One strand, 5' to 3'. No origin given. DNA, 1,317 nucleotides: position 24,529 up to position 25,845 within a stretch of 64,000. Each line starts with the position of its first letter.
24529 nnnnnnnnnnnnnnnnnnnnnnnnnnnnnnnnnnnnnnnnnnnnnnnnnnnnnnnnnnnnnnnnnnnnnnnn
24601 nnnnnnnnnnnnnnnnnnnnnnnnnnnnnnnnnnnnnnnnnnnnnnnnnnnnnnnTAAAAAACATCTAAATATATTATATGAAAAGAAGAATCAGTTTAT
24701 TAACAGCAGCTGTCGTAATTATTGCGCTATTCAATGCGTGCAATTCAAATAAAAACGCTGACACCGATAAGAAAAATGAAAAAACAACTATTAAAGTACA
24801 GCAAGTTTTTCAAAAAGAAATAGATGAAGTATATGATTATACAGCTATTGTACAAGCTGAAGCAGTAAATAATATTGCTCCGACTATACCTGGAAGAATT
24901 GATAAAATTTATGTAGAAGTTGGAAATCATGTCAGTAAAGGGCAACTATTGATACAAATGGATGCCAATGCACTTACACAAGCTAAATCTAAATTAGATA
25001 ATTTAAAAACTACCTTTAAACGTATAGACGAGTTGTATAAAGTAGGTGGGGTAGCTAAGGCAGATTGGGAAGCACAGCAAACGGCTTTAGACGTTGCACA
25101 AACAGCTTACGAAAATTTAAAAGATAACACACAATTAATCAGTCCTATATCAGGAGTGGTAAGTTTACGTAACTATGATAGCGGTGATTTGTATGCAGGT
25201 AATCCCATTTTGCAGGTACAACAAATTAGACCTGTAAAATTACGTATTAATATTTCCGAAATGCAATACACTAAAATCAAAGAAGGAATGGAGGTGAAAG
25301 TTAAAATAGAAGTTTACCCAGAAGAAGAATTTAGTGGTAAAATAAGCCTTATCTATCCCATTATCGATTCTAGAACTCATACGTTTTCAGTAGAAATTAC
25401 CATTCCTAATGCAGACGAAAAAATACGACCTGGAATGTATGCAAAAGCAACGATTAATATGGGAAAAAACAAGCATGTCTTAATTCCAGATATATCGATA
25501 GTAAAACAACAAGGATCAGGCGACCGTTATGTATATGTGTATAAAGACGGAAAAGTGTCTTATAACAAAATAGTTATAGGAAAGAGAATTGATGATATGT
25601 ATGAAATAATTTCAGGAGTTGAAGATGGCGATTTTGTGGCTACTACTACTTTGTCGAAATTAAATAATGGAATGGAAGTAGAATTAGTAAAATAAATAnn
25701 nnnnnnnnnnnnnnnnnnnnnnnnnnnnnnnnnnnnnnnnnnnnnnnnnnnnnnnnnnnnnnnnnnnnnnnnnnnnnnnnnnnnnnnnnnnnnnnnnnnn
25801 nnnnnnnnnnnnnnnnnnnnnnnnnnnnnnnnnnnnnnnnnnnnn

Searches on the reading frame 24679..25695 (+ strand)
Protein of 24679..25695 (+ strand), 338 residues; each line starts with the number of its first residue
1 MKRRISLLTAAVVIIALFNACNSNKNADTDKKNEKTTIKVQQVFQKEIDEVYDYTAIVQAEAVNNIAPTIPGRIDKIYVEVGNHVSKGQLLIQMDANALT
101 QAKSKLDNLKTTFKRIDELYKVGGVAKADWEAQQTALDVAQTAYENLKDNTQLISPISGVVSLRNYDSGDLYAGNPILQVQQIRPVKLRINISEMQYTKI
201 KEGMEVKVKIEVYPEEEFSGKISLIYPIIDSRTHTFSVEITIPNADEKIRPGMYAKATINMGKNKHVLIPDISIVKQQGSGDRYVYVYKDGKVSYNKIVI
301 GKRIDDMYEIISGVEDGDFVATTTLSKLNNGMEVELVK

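Call 32: search_protein_families(library=pfam, proteins=[window:24679-25695:+], max_evalue=0.00001)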
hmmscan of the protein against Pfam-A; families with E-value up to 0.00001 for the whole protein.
window:24679-25695:+ (338 aa): 3 families
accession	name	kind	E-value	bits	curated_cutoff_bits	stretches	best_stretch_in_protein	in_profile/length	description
PF16576.10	HlyD_D23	-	7.8e-32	110.7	30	1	60-255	16-214/214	Barrel-sandwich domain of CusB or HlyD membrane-fusion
PF13437.12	HlyD_3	-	2.6e-17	63.9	22.2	1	153-252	2-106/106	HlyD family secretion protein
PF13533.13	Biotin_lipoyl_2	-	4.2e-06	26.9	29.8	1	65-95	2-32/32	Biotin-lipoyl like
